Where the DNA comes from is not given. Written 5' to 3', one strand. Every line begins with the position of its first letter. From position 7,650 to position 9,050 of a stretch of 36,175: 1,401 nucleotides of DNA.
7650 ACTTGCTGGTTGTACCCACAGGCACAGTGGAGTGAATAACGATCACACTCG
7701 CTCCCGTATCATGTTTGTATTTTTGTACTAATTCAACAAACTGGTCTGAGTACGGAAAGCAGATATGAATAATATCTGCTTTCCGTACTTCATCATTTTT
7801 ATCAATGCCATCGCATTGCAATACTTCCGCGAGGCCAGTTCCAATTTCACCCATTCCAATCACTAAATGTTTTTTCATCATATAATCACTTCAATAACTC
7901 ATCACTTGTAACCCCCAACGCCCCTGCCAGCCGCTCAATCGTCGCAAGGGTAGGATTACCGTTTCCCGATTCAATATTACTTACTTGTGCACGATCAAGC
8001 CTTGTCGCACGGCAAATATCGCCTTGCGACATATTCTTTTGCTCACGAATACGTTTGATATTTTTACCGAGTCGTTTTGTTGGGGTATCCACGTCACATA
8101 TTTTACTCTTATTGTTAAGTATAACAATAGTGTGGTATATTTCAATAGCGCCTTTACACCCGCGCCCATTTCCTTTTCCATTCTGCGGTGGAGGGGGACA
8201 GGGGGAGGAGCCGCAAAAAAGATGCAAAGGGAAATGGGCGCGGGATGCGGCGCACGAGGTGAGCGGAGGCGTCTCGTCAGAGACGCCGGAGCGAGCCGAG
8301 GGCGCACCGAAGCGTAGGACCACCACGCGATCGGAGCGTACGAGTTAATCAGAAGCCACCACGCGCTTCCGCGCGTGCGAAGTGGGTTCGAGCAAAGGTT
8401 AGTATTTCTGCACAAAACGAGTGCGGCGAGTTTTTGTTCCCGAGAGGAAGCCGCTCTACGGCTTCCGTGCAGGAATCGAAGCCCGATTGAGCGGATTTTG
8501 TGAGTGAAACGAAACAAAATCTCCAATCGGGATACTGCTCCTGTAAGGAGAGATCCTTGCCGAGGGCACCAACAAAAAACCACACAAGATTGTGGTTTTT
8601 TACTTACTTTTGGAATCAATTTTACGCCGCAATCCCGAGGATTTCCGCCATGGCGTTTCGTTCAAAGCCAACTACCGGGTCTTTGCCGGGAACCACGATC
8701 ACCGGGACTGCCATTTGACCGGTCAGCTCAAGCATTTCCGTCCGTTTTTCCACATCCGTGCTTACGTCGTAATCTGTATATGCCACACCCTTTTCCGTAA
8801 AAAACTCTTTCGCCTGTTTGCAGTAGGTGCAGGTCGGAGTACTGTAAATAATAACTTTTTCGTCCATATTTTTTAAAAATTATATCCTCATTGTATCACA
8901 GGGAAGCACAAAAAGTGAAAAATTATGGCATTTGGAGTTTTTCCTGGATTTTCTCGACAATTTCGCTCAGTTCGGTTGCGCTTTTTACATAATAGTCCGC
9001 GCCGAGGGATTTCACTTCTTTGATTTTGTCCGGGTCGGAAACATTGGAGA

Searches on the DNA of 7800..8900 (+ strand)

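Call 5: search_rna_families(source=window, start=7800, end=8900, threshold=evalue, max_evalue=10)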
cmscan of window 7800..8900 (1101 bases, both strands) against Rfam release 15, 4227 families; matches with E-value up to 10: 11.
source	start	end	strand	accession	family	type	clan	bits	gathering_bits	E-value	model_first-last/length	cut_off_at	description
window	8157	8247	+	RF04240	mir-4716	Gene; miRNA;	-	26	76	0.0078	1-84/84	no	mir-4716 microRNA precursor family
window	8148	8250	-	RF03834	mir-3173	Gene; miRNA;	-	23.3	84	0.19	1-80/80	no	mir-3173 microRNA precursor family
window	8513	8628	-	RF01770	rimP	Cis-reg; leader;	-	20.2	47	1.7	1-102/102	no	Gammaprotebacteria rimP leader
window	8543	8663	+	RF01770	rimP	Cis-reg; leader;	-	19.4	47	2.5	1-102/102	no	Gammaprotebacteria rimP leader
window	8449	8558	+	RF01627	ceN36-1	Gene; snRNA; snoRNA; HACA-box;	-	17.1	48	3.5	1-130/130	no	Nematode snoRNA ceN36-1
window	8140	8257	+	RF04137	MIR834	Gene; miRNA;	-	16.2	200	1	1-181/181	no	MIR834 microRNA precursor family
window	7845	7886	-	RF01196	snoZ30a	Gene; snRNA; snoRNA; CD-box;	-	16.2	80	1.4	1-92/92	no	Small nucleolar RNA Z30a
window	7859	7909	-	RF01150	sR11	Gene; snRNA; snoRNA; CD-box;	-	15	39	5.9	1-57/57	no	Small nucleolar RNA sR11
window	8574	8600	-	RF00106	RNAI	Gene; antisense;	-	14.3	47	10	73-99/102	no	RNAI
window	8680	8728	+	RF01519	CC0196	Gene; sRNA;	-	13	35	5.8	1-58/58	no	Caulobacter sRNA CC0196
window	7859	7908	-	RF01304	sR5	Gene; snRNA; snoRNA; CD-box;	-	12.4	40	5.4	1-53/53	no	Small nucleolar RNA sR5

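Call 37: search_dna_similar(query=window:8140-8605:+, collection=phages, mode=distant, max_evalue=0.01)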
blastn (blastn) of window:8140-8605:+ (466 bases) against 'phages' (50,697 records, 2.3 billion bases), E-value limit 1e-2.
No match.

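Call 38: search_dna_similar(query=window:8140-8605:+, collection=plasmids, mode=distant, max_evalue=0.01)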
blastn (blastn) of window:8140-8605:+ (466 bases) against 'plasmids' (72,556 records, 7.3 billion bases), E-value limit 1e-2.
No match.

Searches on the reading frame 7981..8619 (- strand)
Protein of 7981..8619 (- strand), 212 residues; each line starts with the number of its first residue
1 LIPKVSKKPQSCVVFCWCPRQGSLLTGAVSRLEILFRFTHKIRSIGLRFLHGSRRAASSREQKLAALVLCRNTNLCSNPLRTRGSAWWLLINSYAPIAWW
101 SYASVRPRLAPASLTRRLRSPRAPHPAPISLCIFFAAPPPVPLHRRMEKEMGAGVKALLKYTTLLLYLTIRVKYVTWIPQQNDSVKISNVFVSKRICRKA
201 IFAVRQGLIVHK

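Call 24: find_homologous_proteins(query=window:7981-8619:-, max_evalue=0.001)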
Query window:7981-8619:-: 550 candidates shared short words with the query, none scored E <= 0.001.

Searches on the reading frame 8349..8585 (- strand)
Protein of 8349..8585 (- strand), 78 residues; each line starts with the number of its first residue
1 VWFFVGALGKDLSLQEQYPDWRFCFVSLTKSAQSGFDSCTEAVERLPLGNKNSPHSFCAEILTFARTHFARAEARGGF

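Call 25: find_homologous_proteins(query=window:8349-8585:-, max_evalue=0.01)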
Query window:8349-8585:-: 2 candidates shared short words with the query, none scored E <= 0.01.

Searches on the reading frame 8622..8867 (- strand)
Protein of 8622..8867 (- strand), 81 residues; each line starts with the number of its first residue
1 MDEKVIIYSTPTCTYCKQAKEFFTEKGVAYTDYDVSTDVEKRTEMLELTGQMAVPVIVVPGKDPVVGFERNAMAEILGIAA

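Call 7: search_protein_families(library=pfam, proteins=[window:8622-8867:-], max_evalue=0.01)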
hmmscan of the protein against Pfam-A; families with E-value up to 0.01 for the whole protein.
window:8622-8867:- (81 aa): 5 families
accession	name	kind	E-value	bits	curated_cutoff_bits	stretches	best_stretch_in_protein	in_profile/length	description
PF00462.30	Glutaredoxin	-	4.1e-19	69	22.9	1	5-62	1-58/60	Glutaredoxin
PF13417.12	GST_N_3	-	1.2e-06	29.2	22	1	8-61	2-54/75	Glutathione S-transferase, N-terminal domain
PF13192.12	Thioredoxin_3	-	5.2e-06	26.9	24.8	1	7-75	6-73/76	Thioredoxin domain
PF13409.12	GST_N_2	-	0.00065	20.7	25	1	12-75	1-65/70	Glutathione S-transferase, N-terminal domain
PF05768.20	Glrx-like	-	0.00071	20.3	26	1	4-62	1-58/77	Glutaredoxin-like domain (DUF836)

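Call 9: find_encoding_contigs(protein=window:8622-8867:-, flank=10000, max_places=10)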
Protein window:8622-8867:- (81 aa): 1 contig read that carries it; 1 place shown.
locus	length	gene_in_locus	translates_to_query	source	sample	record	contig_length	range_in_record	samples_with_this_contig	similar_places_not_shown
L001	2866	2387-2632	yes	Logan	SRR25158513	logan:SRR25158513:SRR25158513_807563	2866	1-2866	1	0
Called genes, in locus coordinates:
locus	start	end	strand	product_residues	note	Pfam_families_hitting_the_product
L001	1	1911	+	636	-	?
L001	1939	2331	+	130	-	PF00072:Response_reg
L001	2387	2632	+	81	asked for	PF13192:Thioredoxin_3 (weak), PF00462:Glutaredoxin, PF13417:GST_N_3 (weak)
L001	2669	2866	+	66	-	?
